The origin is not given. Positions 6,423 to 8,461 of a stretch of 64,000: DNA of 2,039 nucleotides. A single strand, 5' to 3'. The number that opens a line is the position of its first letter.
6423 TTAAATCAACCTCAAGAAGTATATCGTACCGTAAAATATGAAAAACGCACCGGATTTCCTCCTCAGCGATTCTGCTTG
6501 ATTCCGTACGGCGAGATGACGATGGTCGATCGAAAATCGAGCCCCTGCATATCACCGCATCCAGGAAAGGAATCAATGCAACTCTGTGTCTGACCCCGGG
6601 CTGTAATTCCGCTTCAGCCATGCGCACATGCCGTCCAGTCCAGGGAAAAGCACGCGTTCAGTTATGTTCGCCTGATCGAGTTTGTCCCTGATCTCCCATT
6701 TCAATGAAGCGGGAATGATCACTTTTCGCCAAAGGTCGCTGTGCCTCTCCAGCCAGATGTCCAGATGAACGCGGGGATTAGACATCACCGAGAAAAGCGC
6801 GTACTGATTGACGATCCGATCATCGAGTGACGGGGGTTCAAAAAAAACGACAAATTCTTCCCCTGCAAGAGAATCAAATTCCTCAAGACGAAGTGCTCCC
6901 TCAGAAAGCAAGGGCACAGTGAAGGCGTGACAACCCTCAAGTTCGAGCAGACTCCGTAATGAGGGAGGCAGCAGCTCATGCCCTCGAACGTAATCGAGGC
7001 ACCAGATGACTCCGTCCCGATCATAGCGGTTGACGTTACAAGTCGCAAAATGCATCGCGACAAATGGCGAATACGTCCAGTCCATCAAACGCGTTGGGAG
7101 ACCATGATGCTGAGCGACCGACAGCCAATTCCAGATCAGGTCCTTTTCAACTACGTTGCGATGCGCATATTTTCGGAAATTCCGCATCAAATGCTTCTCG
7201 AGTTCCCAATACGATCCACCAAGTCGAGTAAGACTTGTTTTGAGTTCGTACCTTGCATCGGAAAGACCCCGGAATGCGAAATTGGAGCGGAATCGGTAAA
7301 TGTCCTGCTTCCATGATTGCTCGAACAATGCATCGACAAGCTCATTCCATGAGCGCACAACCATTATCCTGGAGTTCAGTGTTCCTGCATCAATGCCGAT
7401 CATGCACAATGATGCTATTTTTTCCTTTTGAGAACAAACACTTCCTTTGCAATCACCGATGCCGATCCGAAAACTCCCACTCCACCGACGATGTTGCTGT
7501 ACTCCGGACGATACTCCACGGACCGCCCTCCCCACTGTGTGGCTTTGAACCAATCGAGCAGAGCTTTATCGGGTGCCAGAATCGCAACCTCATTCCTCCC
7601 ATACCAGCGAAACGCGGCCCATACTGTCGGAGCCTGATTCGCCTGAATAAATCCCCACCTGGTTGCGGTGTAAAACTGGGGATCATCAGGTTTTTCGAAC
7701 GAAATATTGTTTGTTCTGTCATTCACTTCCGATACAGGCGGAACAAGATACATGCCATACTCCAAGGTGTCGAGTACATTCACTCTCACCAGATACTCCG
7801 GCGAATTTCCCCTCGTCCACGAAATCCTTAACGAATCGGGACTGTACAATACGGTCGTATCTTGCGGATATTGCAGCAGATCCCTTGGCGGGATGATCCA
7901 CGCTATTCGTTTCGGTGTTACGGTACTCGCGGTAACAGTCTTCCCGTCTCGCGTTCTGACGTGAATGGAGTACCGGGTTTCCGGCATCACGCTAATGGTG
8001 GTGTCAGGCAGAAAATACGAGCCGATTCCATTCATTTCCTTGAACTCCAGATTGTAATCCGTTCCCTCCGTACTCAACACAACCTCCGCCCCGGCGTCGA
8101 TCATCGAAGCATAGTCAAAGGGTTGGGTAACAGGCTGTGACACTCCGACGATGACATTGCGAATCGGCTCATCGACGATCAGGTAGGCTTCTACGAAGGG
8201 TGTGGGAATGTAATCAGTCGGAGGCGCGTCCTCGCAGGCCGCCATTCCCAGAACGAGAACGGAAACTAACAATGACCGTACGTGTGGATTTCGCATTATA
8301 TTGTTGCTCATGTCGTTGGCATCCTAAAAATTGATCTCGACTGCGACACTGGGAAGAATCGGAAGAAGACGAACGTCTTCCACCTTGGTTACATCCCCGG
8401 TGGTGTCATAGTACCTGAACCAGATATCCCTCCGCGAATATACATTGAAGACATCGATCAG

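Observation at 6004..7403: Lower-GC two-gene module (FRG-domain protein plus unknown 139-aa partner) attached to a TonB-receptor operon: candidate accessory or defence-type module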

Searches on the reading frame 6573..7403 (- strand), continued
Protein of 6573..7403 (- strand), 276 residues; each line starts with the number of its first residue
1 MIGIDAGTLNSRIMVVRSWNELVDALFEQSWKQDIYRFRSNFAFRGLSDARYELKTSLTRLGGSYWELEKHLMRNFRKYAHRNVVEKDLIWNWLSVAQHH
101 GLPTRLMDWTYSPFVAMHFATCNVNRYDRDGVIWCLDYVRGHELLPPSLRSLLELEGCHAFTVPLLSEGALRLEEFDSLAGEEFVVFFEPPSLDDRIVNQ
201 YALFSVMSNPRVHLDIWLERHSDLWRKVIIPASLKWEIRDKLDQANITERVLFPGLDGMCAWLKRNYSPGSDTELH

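Call 40: search_solved_structures(query=A1, max_evalue=1, show_alignments=2)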
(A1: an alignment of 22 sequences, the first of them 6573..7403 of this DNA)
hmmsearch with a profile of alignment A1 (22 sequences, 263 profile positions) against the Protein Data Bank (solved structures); distinct sequences matched with E-value up to 1: 2.
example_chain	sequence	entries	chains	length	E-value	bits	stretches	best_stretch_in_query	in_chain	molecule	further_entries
5a9z_AI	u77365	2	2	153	0.039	16.4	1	120-194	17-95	50S ribosomal protein L10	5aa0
4v63_BJ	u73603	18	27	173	0.051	16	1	120-194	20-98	50S ribosomal protein L10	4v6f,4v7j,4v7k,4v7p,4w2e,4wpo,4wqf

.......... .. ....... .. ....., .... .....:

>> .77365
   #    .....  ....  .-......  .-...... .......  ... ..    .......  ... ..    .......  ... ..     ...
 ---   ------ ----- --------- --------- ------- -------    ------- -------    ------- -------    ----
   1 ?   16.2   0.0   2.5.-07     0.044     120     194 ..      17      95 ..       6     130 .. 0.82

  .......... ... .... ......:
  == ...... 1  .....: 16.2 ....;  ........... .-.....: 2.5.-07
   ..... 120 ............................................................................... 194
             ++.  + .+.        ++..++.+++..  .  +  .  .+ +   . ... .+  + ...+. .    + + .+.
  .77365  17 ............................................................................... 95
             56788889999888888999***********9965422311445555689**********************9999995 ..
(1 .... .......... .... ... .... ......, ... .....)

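Call 57: predict_structure(alignment_id=A1)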
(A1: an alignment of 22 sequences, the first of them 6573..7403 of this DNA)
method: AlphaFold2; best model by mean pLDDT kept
length: 276 residues; sequences in the alignment: 22
mean_pLDDT: 71.2   pTM: 0.74
mean pLDDT of the five models: 71.2, 59.3, 58.3, 56.6, 56.4
residues with pLDDT >= 90: 46; 70-90: 98; 50-70: 92; < 50: 40
segments of 3 or more residues with pLDDT < 50: 1-3, 82-84, 192-200, 253-276
pLDDT, mean of each block of 10 residues (from residue 1): 54 92 86 70 90 76 58 57 53 61 71 87 87 93 85 73 60 62 77 41 74 84 93 94 73 45 42 44
secondary structure, 60 per line:
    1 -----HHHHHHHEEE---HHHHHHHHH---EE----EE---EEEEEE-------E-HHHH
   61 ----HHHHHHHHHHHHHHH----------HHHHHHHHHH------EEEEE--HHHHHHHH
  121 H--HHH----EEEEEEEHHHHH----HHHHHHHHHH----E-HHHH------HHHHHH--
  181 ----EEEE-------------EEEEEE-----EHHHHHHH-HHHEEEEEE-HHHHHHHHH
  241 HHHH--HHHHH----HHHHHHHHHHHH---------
elements in order: H6-12 E13-15 H19-27 E42-47 H57-60 H65-79 H90-99 E106-110 H113-121 E131-137 H138-142 H147-156 H163-166 H173-178 E185-188 E202-207 H214-220 E225-230 H232-244 H247-251 H256-267

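Call 71: search_protein_families(library=padloc, alignment_id=A7, max_evalue=0.00001)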
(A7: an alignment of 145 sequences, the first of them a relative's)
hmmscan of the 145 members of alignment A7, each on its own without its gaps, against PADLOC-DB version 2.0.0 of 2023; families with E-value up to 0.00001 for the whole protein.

A. member 1, L006:1314-2045:+ (243 aa): 6 families
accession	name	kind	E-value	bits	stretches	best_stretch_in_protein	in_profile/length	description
PDLC00651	ZorB3|ZorB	-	4.8e-25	86.3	1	85-241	50-205/215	MotB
PDLC00610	ZorB1|ZorB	-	1e-18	65.9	1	161-237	150-233/254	MotB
PDLC00608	ZorB1|ZorB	-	1.5e-17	61.8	1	81-237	49-224/243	MotB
PDLC00612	ZorB1|ZorB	-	1.6e-14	52.1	1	161-236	187-264/293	MotB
PDLC00609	ZorB1|ZorB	-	9.4e-13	46.2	1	82-236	48-212/232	MotB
PDLC00641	ZorB2|ZorB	-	2.4e-06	25.4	0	92-236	60-220/238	MotB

B. families by the number of members that match (of 145 scanned): 26 families (the first 25 are shown)
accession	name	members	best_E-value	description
PDLC02372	Nhi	5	5.7e-09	-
PDLC02350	AbiO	5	6.3e-08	AbiO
PDLC01734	typeIV_RecD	2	1.1e-06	RecD_0_IVD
PDLC01995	RtcR_PspF2--CARF_AAA_HTH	1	7.1e-106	-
PDLC01993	RtcR--CARF_AAA_HTH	1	8.9e-51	-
PDLC01994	RtcR_PspF1--CARF_AAA_HTH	1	9.5e-51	-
PDLC04135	mad3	1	8.8e-42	mads_3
PDLC00651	ZorB3|ZorB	1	4.8e-25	MotB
PDLC00610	ZorB1|ZorB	1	1e-18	MotB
PDLC00608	ZorB1|ZorB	1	1.5e-17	MotB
PDLC00612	ZorB1|ZorB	1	1.6e-14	MotB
PDLC02980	AriA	1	1.8e-14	-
PDLC00609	ZorB1|ZorB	1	9.4e-13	MotB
PDLC04134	mad2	1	1.7e-12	mads_2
PDLC04140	mad8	1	1.4e-11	mads_8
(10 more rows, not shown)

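Call 72: search_protein_families(library=pfam, alignment_id=A7, max_evalue=0.00001)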
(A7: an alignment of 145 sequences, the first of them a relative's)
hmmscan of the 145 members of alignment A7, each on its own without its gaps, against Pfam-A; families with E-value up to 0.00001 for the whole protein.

A. member 1, L006:1314-2045:+ (243 aa): 1 family
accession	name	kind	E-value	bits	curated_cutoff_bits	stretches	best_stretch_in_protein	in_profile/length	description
PF00691.25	OmpA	-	1.3e-18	67.6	27.2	1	130-232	1-98/98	OmpA family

B. families by the number of members that match (of 145 scanned): 101 families (the first 25 are shown)
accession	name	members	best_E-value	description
PF02142.27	MGS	7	3.9e-19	MGS-like domain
PF02562.22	PhoH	5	1.7e-50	PhoH-like protein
PF13638.12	PIN_4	5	3.5e-34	PIN domain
PF13604.12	AAA_30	5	2.2e-09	AAA domain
PF00583.31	Acetyltransf_1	3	3e-20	Acetyltransferase (GNAT) family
PF13508.13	Acetyltransf_7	3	3.8e-16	Acetyltransferase (GNAT) domain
PF13673.13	Acetyltransf_10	3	9.5e-13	Acetyltransferase (GNAT) domain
PF13527.13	Acetyltransf_9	3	6.7e-07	Acetyltransferase (GNAT) domain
PF00941.27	FAD_binding_5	2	3.9e-45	FAD binding domain in molybdopterin dehydrogenase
PF00877.26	NLPC_P60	2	4e-34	NlpC/P60 family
PF00072.30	Response_reg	2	3.9e-30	Response regulator receiver domain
PF01583.26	APS_kinase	2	9.9e-27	Adenylylsulphate kinase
PF02518.31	HATPase_c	2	2.3e-21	Histidine kinase-, DNA gyrase B-, and HSP90-like ATPase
PF00355.32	Rieske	2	3e-18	Rieske [2Fe-2S] domain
PF03358.20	FMN_red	2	2.9e-14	NADPH-dependent FMN reductase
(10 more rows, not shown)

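Call 85: fold_search(model_id=the predicted structure, library=pdb)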
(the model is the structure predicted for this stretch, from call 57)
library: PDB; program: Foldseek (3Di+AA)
matches with E <= 10: 104; with E <= 0.001: 0
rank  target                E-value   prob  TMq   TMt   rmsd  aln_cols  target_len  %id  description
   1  8s2n_B                2.4e-01  0.38  0.16  0.31   6.3       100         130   17  Xenorhabdus bovienii Rhs toxin TreTu complex with TrxA and TriTu immunity protein (released 2024-12-04)
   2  8s2m_B                3.9e-01  0.23  0.15  0.30   6.3       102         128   18  Xenorhabdus bovienii Rhs C-terminal toxin TreX complex with TriX immunity protein (released 2024-12-04)
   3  8oxs_B                5.7e-01  0.14  0.17  0.20   8.7       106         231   11  Cholera holotoxin variant (chimera with E. coli heat-labile enterotoxin, 4 C-terminal substitutions) (released 2024-08-14)
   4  8q6i_A                5.7e-01  0.12  0.15  0.18   9.4       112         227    8  Cholera holotoxin variant (chimera with E. coli heat-labile enterotoxin, 1 C-terminal substitution) (released 2025-02-12)
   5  7ee6_G                6.0e-01  0.12  0.18  0.22  11.2       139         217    9  Crystal structure of PltC toxin (released 2021-12-22)
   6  4z9d_B                1.1e+00  0.08  0.16  0.23   8.8       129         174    9  EcPltA (released 2016-10-12)
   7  1s5d_A                1.6e+00  0.08  0.15  0.19   7.5       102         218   10  Cholera holotoxin with an A-subunit Y30S mutation, Crystal form 2 (released 2004-04-06)
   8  4k6l_G                1.6e+00  0.06  0.17  0.20  11.6       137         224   12  Structure of Typhoid Toxin (released 2013-07-17)
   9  1s5e_A                1.7e+00  0.08  0.17  0.20   8.8       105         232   11  Cholera holotoxin, Crystal form 1 (released 2004-04-06)
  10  4z9d_C                1.7e+00  0.06  0.16  0.23  11.1       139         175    8  EcPltA (released 2016-10-12)
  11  8oxs_A                2.0e+00  0.08  0.17  0.20   9.0       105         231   12  Cholera holotoxin variant (chimera with E. coli heat-labile enterotoxin, 4 C-terminal substitutions) (released 2024-08-14)
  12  9kyb_B                2.6e+00  0.04  0.15  0.18  11.5       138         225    7  PltBd1/PltBd2 heteropentameric holotoxin from S. diarizonae (released 2025-10-29)
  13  4ux7_A                2.7e+00  0.01  0.09  0.11  13.7       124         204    5  Structure of a Clostridium difficile sortase (released 2015-04-01)
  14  9pd3_B                2.9e+00  0.01  0.12  0.06  17.6       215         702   11  NER dual incision complex - DuIS (released 2026-02-18)
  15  4qiw_L                3.2e+00  0.03  0.11  0.24  14.2        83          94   12  Crystal structure of euryarchaeal RNA polymerase from Thermococcus kodakarensis (released 2014-10-08)
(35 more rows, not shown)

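Call 87: search_dna_similar(query=window:6573-7403:-, collection=plasmids, mode=protein, max_rows=15)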
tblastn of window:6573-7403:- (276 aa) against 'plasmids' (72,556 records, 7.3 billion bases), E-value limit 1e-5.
Records with a match: 275; places in all: 285; records where one place covers at least 80% of the query: 43.
Best place of each record, by identity: <60% 275.
By first word of the organism name: Enterobacter 96; Citrobacter 44; Klebsiella 40; Escherichia 26; Deinococcus 12; Salmonella 11; Vibrio 8; Burkholderia 8; Raoultella 6; Paraburkholderia 4; and 18 more.
By predicted mobility (MOB-suite, as given by PLSDB): conjugative 201; non-mobilizable 45; mobilizable 29.
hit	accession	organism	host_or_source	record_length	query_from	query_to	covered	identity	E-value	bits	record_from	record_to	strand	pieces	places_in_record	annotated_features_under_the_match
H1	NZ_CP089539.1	Spirosoma oryzicola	Single cell,Surface layer of rice grains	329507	18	275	93%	58.9%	4e-92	304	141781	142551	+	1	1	FRG domain-containing protein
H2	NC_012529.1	Deinococcus deserti VCD115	-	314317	16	267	91%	51.1%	5e-74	252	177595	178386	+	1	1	FRG domain-containing protein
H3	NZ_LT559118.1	Nonomuraea gerenzanensis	-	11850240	12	271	94%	49.0%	3e-69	239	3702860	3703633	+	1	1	none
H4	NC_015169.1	Deinococcus proteolyticus MRP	feces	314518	12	267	93%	49.5%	3e-74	253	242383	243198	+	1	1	FRG domain-containing protein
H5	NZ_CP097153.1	Deinococcus sp. QL22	-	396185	6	268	95%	47.4%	2e-73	251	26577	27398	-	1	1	FRG domain-containing protein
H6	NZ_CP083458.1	Deinococcus taeanensis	whole organism,coastal dune soil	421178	18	267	91%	49.0%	6e-66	229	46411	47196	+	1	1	FRG domain-containing protein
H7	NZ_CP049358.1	Deinococcus wulumuqiensis R12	cell culture,soil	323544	16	267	91%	48.1%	8e-70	240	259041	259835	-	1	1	FRG domain-containing protein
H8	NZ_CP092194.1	Deinococcus sp. KNUC1210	Setaria viridis,cell ...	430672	1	268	97%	45.2%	7e-74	252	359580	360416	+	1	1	FRG domain-containing protein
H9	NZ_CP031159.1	Deinococcus wulumuqiensis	cell culture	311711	16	267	91%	47.7%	2e-69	239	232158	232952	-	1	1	FRG domain-containing protein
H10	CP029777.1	Deinococcus actinosclerus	mixed culture,wastewater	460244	3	272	98%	44.5%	3e-60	213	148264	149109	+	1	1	FRG domain-containing protein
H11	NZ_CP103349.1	Brucella anthropi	-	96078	18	272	92%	46.9%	8e-63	220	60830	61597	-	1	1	FRG domain-containing protein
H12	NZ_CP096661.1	Halorussus limi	cell culture,saline soil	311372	15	271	93%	46.2%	1e-70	242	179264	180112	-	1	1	FRG domain-containing protein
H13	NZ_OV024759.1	Deinococcus radiodurans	-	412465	16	267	79%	54.4%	3e-35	256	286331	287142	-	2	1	FRG domain-containing protein | hypothetical protein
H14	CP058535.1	Deinococcus sp. D7000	seawater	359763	18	267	91%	45.8%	9e-63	220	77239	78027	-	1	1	FRG domain-containing protein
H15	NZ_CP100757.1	Natrinema gelatinilyticum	marine sediment,sediment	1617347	19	271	92%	44.8%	4e-67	233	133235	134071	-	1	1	record has no annotation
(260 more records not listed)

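Call 88: search_dna_similar(query=window:6573-7403:-, collection=phages, mode=protein, max_rows=15)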
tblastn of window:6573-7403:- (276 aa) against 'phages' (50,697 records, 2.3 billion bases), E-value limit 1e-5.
Records with a match: 5; places in all: 5; records where one place covers at least 80% of the query: 2.
Best place of each record, by identity: <60% 5.
By first word of the organism name: Bacteriophage 2; Peduovirus 2; Salmonella 1.
By host as written in the record: - 4; Homo sapiens 1.
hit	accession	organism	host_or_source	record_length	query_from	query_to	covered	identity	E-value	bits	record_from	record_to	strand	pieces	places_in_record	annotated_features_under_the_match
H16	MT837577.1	Bacteriophage sp.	human fecal samples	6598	44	267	81%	28.0%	4e-9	63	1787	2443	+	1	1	record has no annotation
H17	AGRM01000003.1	Salmonella enterica subsp. houtenae str. ATCC BAA-1581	Homo sapiens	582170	13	261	90%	23.8%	6e-12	71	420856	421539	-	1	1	hypothetical protein (x2)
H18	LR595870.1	Peduovirus P22H1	-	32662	10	133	45%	30.0%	5e-7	57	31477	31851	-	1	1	hypothetical protein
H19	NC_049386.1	Peduovirus P22H1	-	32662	10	133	45%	30.0%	5e-7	57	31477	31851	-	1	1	hypothetical protein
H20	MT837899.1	Bacteriophage sp.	human fecal samples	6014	44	137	34%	36.1%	1e-9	64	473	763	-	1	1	record has no annotation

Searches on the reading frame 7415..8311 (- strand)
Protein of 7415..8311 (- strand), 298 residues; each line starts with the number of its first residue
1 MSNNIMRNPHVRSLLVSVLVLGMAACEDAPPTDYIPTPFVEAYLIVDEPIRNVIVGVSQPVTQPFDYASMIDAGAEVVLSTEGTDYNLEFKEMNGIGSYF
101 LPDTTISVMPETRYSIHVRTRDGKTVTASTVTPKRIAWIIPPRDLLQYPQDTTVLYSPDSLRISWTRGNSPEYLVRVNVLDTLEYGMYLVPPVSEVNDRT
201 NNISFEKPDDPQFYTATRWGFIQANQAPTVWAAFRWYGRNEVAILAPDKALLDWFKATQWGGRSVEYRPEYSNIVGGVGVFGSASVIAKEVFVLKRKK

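Call 5: search_protein_families(library=pfam, proteins=[window:7415-8311:-], max_evalue=0.1)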
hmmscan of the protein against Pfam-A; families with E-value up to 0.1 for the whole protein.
window:7415-8311:- (298 aa): 1 family
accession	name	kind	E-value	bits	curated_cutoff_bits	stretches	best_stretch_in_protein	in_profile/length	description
PF14054.11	DUF4249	-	1.5e-07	31.8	28.5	1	40-286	18-265/269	Domain of unknown function (DUF4249)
